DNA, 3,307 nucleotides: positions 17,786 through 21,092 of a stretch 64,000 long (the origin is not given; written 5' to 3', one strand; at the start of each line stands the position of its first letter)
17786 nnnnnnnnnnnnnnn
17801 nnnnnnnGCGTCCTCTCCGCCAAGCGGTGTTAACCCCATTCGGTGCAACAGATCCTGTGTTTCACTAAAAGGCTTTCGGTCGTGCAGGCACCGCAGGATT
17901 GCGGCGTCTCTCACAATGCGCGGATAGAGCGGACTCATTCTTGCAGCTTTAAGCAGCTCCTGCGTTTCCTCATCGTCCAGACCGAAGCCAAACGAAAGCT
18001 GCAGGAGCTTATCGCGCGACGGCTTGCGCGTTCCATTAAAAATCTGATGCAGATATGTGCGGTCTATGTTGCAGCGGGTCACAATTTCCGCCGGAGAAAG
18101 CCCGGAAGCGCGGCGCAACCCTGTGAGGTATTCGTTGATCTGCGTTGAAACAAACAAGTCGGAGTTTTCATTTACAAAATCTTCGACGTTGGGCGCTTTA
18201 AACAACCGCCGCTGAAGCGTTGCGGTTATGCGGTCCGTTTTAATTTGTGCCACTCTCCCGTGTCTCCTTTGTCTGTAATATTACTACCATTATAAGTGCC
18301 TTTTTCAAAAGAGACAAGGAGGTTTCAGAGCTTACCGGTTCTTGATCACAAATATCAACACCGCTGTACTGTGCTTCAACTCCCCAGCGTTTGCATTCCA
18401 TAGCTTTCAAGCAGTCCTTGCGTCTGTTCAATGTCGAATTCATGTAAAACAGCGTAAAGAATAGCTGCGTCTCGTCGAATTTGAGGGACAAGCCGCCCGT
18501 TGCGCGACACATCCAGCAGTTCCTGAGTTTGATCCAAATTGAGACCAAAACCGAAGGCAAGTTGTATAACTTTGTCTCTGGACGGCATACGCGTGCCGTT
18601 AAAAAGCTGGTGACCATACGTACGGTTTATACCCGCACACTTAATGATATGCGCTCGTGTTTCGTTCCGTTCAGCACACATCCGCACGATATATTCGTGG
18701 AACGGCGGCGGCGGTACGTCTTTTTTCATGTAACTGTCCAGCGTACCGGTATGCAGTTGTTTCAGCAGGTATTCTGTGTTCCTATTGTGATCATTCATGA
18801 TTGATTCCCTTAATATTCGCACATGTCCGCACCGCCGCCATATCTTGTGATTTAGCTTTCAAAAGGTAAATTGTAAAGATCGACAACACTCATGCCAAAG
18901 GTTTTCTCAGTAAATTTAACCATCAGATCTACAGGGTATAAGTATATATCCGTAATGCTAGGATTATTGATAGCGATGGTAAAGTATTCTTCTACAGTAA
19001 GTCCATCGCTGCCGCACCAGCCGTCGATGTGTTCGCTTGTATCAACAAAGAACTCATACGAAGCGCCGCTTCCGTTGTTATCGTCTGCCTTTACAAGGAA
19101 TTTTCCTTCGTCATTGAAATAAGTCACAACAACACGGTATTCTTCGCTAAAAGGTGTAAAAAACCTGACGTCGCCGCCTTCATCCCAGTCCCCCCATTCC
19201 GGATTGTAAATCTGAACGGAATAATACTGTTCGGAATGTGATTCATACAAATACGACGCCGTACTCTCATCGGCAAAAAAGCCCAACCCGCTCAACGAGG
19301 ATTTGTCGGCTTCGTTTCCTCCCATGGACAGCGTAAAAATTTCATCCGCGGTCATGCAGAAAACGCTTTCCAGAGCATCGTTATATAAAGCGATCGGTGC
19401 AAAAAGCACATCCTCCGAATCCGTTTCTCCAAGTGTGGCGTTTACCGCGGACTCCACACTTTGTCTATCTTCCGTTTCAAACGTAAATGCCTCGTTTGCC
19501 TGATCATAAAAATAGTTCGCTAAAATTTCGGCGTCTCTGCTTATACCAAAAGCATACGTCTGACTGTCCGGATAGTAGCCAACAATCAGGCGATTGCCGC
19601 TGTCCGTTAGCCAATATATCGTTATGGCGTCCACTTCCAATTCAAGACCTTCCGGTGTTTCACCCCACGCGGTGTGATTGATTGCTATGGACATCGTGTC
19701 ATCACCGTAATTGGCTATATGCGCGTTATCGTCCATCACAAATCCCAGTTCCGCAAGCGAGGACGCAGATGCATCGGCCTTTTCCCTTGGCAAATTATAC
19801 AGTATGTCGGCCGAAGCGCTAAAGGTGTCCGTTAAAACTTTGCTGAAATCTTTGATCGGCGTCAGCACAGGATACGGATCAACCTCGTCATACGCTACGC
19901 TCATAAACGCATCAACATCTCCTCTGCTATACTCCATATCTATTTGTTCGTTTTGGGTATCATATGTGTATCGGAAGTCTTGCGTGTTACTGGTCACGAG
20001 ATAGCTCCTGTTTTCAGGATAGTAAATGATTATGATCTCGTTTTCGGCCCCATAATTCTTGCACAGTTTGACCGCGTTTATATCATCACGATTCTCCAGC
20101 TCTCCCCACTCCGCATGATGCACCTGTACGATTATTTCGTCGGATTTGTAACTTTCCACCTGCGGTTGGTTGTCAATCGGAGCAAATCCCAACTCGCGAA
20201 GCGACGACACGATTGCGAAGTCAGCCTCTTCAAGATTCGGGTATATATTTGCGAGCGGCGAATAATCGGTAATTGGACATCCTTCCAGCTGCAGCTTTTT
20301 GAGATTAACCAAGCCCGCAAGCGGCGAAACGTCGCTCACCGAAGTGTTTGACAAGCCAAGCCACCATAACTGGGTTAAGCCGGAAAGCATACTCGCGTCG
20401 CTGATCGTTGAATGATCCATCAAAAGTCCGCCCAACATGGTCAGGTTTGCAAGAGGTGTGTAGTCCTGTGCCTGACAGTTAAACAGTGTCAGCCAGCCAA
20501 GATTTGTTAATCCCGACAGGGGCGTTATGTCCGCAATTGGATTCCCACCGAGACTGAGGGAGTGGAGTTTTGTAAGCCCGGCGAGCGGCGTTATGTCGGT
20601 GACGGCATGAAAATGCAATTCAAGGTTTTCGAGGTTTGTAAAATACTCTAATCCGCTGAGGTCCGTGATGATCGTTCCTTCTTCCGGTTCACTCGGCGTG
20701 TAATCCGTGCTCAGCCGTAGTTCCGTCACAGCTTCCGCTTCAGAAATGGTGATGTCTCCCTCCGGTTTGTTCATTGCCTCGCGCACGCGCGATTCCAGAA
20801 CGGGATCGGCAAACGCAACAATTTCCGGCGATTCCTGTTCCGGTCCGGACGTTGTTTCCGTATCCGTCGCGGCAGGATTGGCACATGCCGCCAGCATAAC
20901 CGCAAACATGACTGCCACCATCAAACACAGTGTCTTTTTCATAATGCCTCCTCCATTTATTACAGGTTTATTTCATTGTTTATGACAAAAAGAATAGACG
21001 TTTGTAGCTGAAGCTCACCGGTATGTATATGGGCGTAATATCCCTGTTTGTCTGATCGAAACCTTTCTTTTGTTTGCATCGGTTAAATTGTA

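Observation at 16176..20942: Receptor-like Ser/Thr kinase with an LRR ectodomain, clustered with an LRR lipoprotein and two paralogous XRE-type HTH proteins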

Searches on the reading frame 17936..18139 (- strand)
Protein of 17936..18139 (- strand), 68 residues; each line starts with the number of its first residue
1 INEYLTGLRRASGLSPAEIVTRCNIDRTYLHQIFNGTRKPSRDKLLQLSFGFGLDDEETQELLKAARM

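Call 53: search_solved_structures(query=window:17936-18139:-, max_evalue=10, show_alignments=5)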
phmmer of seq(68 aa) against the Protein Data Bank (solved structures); distinct sequences matched with E-value up to 10: 11.
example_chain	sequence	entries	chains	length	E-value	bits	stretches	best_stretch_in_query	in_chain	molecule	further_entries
7t5u_A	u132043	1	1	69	0.058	17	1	2-54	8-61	Helix-turn-helix domain-containing protein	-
1y7y_A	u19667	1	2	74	0.078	16.6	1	4-56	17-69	C.AhdI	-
8tac_A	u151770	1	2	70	0.095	16.3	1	8-49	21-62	DBP48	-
3op9_A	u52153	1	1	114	0.38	14.4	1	3-58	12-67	Pli0006 protein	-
1sq8_A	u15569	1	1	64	0.55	13.9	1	6-42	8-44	dh434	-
3clc_A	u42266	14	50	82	0.68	13.6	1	7-55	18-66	Regulatory protein | R-M CONTROLLER PROTEIN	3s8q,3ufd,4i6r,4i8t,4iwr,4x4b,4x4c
4fn3_A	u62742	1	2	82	0.74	13.5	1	7-52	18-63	Regulatory protein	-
3g5g_A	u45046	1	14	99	1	13.1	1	7-53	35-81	Regulatory protein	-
3kxa_A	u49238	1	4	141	1.1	12.9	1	5-54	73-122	Putative uncharacterized protein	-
7zvi_A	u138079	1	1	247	1.3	12.7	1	10-53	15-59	Orf22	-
7p4a_A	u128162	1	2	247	1.3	12.7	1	10-53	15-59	Stl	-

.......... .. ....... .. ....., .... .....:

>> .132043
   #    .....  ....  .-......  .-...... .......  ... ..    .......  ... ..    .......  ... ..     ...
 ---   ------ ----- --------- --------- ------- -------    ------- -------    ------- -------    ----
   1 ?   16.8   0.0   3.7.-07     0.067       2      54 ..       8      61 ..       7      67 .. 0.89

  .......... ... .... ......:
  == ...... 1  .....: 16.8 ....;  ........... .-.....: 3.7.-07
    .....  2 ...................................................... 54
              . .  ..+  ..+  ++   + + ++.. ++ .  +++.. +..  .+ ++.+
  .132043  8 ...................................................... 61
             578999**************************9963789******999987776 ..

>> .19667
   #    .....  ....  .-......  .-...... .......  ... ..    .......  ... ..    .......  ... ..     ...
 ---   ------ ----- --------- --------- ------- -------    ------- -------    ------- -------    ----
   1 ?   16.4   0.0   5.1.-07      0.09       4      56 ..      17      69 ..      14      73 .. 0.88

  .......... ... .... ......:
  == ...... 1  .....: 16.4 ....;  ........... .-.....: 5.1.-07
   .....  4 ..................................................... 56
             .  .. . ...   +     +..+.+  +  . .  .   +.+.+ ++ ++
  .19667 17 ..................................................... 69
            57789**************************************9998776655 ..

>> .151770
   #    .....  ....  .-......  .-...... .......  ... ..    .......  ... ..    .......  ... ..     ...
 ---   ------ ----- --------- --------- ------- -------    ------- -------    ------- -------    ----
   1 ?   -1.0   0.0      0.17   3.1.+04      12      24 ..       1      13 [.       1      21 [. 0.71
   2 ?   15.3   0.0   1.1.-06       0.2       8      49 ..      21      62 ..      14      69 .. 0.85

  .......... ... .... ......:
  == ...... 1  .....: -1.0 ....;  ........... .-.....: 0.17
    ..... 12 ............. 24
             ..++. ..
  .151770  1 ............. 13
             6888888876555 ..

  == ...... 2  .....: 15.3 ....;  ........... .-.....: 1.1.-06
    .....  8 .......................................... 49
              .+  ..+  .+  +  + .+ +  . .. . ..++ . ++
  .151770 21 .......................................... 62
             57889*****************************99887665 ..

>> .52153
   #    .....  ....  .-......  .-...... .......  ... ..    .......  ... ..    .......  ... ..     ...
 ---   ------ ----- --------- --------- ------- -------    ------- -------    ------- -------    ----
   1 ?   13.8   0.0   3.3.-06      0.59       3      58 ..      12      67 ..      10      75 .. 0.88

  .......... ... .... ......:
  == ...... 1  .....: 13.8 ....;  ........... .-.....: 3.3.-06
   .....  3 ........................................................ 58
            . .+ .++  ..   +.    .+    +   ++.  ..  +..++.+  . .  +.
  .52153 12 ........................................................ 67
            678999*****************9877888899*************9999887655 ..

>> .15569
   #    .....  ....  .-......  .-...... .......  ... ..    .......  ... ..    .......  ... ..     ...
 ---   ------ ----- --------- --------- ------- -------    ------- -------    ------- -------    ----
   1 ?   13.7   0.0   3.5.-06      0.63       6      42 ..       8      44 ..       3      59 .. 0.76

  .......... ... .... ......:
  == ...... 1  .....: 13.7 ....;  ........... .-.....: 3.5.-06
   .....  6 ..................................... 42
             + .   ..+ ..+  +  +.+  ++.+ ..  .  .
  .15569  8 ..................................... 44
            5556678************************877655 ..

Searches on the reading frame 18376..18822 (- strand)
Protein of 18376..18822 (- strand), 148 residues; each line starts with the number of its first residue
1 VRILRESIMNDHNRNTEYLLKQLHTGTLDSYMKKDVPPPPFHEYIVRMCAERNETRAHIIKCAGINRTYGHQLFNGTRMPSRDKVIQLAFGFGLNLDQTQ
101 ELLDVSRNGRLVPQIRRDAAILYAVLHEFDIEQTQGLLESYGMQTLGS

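Call 3: search_protein_families(library=pfam, proteins=[window:18376-18822:-], max_evalue=0.1)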
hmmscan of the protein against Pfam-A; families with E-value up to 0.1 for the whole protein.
window:18376-18822:- (148 aa): 1 family
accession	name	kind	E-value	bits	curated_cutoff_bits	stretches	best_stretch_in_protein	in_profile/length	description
PF12844.13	HTH_19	-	0.0018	18.6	30.2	1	61-97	20-56/64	Helix-turn-helix domain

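Call 4: search_protein_families(library=ncbifam, proteins=[window:18376-18822:-], max_evalue=0.1)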
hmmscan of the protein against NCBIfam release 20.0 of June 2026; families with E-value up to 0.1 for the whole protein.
window:18376-18822:- (148 aa): 1 family
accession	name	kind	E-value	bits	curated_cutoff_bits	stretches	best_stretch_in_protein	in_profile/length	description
NF033059.2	APH_3p_I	exception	0.02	14.2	400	1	102-145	210-251/267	APH(3')-I family aminoglycoside O-phosphotransferase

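Call 26: search_protein_families(library=padloc, proteins=[window:18376-18822:-], max_evalue=0.01)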
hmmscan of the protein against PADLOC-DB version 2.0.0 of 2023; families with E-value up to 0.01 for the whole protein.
window:18376-18822:- (148 aa): 0 families

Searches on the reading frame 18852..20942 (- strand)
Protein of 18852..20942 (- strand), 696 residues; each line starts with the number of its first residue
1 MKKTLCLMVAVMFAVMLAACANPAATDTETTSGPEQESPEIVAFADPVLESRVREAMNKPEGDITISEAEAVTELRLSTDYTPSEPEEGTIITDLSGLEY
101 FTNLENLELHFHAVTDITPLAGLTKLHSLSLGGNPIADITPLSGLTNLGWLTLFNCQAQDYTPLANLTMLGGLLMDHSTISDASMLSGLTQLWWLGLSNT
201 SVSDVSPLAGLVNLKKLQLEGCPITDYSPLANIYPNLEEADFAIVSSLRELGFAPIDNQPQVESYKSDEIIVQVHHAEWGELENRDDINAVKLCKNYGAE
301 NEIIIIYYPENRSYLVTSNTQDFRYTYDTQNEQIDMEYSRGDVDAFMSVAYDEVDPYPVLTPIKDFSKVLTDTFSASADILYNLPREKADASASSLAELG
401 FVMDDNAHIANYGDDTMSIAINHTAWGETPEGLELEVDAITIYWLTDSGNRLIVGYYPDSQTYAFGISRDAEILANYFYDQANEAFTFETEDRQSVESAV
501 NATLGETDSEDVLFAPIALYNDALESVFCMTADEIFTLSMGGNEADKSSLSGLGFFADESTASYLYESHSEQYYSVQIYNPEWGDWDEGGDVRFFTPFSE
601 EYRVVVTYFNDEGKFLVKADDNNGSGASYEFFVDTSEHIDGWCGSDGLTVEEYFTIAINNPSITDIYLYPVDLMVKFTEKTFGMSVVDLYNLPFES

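Call 3: search_protein_families(library=pfam, proteins=[window:18852-20942:-], max_evalue=0.1)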
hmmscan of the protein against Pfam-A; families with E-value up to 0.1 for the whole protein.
window:18852-20942:- (696 aa): 6 families
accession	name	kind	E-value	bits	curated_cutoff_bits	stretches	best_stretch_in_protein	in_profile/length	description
PF12799.13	LRR_4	-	2.6e-17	62.9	27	3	195-232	6-44/44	Leucine Rich repeats (2 copies)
PF23952.1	LRR_EndoS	-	3.6e-06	27.6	27.9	0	89-159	32-95/116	Endo-beta-N-acetylglucosaminidase EndoS LRR domain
PF13855.12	LRR_8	-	5.9e-06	26.4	27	2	103-157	2-60/61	Leucine rich repeat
PF25019.1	LRR_R13L1-DRL21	-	0.016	15.5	27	0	114-171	62-120/127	R13L1/DRL21 LRRs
PF13516.12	LRR_6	-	0.046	14.2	23.4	0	124-138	3-17/24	Leucine Rich repeat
PF00560.39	LRR_1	-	0.064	13.8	20.6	0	213-229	1-17/23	Leucine Rich Repeat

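Call 4: search_protein_families(library=ncbifam, proteins=[window:18852-20942:-], max_evalue=0.1)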
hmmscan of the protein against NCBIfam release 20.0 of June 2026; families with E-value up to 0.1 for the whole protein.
window:18852-20942:- (696 aa): 6 families
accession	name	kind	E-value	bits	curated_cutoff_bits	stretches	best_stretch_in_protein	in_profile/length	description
NF033189.1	internalin_A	exception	2e-30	105.8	1600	1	90-238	85-231/799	class 1 internalin InlA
NF033188.1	internalin_H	exception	9.7e-30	103.7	1050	1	6-240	12-235/548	InlH/InlC2 family class 1 internalin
NF033190.2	inl_like_NEAT_1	exception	1.9e-20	72.8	1275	2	92-170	384-462/754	NEAT domain-containing leucine-rich repeat protein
NF033186.1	internalin_K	exception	6.6e-06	24.9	1100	1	92-166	84-159/604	class 1 internalin InlK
NF041351.1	XopL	equivalog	1.4e-05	24.1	500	1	121-251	94-215/497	type III secretion system leucine-rich repeat domain-containing effector XopL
NF050142.1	PG1828_fam_lipo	equivalog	0.0001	22.9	50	1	1-51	1-50/59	PG1828 family lipoprotein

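Call 26: search_protein_families(library=padloc, proteins=[window:18852-20942:-], max_evalue=0.01)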
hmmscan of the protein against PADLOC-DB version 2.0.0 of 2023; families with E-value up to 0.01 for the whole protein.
window:18852-20942:- (696 aa): 0 families

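Call 55: find_homologous_proteins(query=window:18855-20942:-)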
Query window:18855-20942:- (696 aa): 2963 proteins with E <= 0.001 among 8000 candidates; the best 120 are listed.
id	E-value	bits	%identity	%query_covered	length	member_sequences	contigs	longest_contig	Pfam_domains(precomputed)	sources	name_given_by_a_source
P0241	0.0e+0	1434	91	100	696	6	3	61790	PF12799.14,PF13855.13,PF23952.2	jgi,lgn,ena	-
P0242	0.0e+0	1399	88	100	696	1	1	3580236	PF12799.14,PF13855.13,PF23952.2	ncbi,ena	-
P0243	0.0e+0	1048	67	100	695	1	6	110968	PF12799.14,PF23952.2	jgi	jgi:hypothetical protein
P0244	7.5e-238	809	55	78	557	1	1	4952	PF12799.14,PF23952.2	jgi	jgi:hypothetical protein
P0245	5.8e-237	806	58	78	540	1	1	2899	PF12799.14,PF13855.13,PF23952.2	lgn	-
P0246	9.3e-232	789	56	78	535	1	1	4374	PF12799.14,PF13855.13,PF23952.2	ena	-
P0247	2.1e-228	778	56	78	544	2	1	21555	PF12799.14,PF23952.2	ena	-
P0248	2.7e-228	778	58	76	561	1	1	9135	PF12799.14,PF23952.2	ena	-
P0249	3.2e-228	778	57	76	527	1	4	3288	PF12799.14,PF13855.13,PF23952.2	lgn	-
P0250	1.6e-227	775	56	78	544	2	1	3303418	PF12799.14,PF13855.13,PF23952.2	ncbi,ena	-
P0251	2.3e-227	775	51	30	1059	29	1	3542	PF23598.2,PF13516.13,PF14580.13,PF25019.1,PF00560.40,PF12799.14,PF25013.1,PF13855.13,PF23211.1,PF23952.2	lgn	-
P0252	5.2e-224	764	56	78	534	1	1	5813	PF12799.14,PF13855.13,PF23952.2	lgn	-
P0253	1.8e-223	762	55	78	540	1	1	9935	PF12799.14,PF23952.2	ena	-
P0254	5.9e-223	760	55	78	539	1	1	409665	PF12799.14,PF13855.13,PF23952.2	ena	-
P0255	1.0e-222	759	57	78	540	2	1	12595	PF12799.14,PF13855.13,PF23952.2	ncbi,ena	-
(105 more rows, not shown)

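Call 88: list_cluster_members(proteins=[P0242, P0002, P0124, P0008, P0020])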
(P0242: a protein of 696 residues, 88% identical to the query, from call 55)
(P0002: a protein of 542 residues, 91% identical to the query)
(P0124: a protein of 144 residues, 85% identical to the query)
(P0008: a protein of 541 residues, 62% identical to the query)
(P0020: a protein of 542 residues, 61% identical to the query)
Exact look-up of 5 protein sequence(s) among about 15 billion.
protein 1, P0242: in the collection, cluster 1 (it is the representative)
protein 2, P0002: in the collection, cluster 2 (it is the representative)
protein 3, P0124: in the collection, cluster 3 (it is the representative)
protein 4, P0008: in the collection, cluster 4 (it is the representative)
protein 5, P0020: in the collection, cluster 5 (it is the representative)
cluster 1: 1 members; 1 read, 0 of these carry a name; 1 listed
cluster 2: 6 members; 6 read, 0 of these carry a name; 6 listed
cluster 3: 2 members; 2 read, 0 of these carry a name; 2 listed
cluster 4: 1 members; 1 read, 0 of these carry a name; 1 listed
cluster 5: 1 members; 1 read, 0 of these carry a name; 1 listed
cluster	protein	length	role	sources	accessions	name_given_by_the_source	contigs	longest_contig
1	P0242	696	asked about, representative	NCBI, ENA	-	-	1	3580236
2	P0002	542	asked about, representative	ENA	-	-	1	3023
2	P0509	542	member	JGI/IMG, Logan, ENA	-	-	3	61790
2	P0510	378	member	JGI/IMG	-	-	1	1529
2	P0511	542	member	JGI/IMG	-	-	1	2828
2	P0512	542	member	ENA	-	-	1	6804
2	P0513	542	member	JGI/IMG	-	-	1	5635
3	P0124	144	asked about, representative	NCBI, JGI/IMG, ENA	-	-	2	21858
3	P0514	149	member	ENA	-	-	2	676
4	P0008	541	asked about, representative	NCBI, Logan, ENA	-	-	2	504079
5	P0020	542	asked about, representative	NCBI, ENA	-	-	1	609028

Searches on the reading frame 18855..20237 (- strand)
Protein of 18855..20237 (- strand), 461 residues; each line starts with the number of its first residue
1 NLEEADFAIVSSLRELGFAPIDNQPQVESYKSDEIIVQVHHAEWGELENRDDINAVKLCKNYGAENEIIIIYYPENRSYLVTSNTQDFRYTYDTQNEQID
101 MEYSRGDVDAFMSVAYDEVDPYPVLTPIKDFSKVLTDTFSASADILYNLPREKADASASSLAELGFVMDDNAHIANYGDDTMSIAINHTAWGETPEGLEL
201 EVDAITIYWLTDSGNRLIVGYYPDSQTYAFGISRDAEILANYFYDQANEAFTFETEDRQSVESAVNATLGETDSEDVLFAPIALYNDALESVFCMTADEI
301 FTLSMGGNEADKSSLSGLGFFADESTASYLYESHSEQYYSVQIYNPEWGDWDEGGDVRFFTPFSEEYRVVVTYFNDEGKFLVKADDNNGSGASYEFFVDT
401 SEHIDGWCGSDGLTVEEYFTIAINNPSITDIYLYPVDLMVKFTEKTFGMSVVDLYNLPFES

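Call 70: predict_structure(alignment_id=A3)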
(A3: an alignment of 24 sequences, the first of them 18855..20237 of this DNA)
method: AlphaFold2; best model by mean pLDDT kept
length: 461 residues; sequences in the alignment: 24
mean_pLDDT: 85.8   pTM: 0.43
mean pLDDT of the five models: 85.8, 85.1, 85.1, 84.7, 83.0
residues with pLDDT >= 90: 220; 70-90: 200; 50-70: 29; < 50: 12
segments of 3 or more residues with pLDDT < 50: 1-7, 307-309
pLDDT, mean of each block of 10 residues (from residue 1): 43 83 83 89 85 93 86 95 88 92 76 85 89 91 91 63 77 76 84 69 88 91 93 92 95 92 93 86 90 86 67 78 89 80 88 88 91 94 92 94 92 92 92 95 88 88 47
secondary structure, 60 per line:
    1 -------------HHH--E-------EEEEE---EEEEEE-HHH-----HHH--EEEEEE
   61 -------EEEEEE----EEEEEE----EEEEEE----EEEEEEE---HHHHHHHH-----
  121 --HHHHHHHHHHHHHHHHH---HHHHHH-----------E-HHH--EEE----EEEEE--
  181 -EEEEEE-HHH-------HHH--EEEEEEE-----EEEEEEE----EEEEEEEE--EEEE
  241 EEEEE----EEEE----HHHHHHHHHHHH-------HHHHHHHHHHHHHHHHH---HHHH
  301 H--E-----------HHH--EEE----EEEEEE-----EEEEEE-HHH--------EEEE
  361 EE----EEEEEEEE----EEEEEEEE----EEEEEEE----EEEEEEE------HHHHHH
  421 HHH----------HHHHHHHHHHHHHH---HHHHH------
elements in order: E27-31 E35-40 E55-60 E68-73 E78-83 E88-93 E98-104 H108-115 H123-139 H143-148 E167-169 E174-178 E182-187 E204-210 E216-222 E227-234 E237-245 E250-253 H258-269 H277-293 H297-301 E321-323 E328-333 E339-344 E357-362 E367-374 E379-386 E391-397 E402-408 H415-423 H434-447 H451-455

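Call 76: fold_search(model_id=the predicted structure, library=pdb)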
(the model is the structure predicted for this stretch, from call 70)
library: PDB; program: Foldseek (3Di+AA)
matches with E <= 10: 928; with E <= 0.001: 0
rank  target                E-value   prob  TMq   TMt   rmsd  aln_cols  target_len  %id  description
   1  7ywp                  1.4e-03  0.47  0.12  0.09  21.8       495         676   10  Closed conformation of Oligopeptidase B from Serratia proteomaculans with covalently bound TCK (released 2023-02-22)
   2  7ne5                  2.3e-03  0.44  0.12  0.09  21.2       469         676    8  catalytically non active S532A mutant of oligopeptidase B from S. proteomaculans with modified hinge region (released 2021-03-31)
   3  7ne4                  2.5e-03  0.35  0.12  0.09  20.4       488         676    9  E125A mutant of oligopeptidase B from S. proteomaculans with modified hinge region (released 2021-03-03)
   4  8hmc_B                2.5e-03  0.23  0.12  0.06  23.3       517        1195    8  base module state 1 of Tetrahymena IFT-A (released 2023-06-14)
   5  9oz1_A                2.8e-03  0.25  0.11  0.07  26.8       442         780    6  Cryo-EM structure of chicken ROS1 in apo-state. Cryo-EM refinement is focused on the "leg" region of chicken ROS1. (released 2026-02-25)
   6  2fkj_A                3.8e-03  0.30  0.11  0.13  25.5       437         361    7  The crystal structure of engineered OspA (released 2006-11-21)
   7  6q3g_O2               3.8e-03  0.21  0.13  0.12  27.1       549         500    8  Structure of native bacteriophage P68 (released 2019-11-06)
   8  7jwg_E                4.1e-03  0.82  0.11  0.19  18.3       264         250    7  OspA-Fab 221-7 complex structure (released 2021-09-08)
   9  9jsa_A                4.3e-03  0.51  0.12  0.17  23.7       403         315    8  CatPSAM-H8 (released 2025-10-01)
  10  7zjz                  4.5e-03  0.30  0.12  0.09  21.8       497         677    9  catalytically non active S532A mutant of oligopeptidase B from S. proteomaculans (released 2023-01-18)
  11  9i0n_A                4.5e-03  0.23  0.11  0.09  19.2       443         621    6  Cryo-EM structure of human sortilin ectodomain (released 2025-12-17)
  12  6iab                  5.1e-03  0.20  0.13  0.12  27.1       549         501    8  Tail fiber of Staphylococcus aureus phage P68 (released 2019-11-06)
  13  5jrl_A                6.3e-03  0.09  0.08  0.06  24.5       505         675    8  Crystal Structure of the Sphingopyxin I Lasso Peptide Isopeptidase SpI-IsoP (Native) (released 2016-09-14)
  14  3ec5                  7.0e-03  0.28  0.11  0.14  24.4       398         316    6  The crystal structure of Thioflavin-T (ThT) binding OspA mutant (released 2009-02-03)
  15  7jwg_C                8.8e-03  0.84  0.12  0.21  19.2       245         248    7  OspA-Fab 221-7 complex structure (released 2021-09-08)
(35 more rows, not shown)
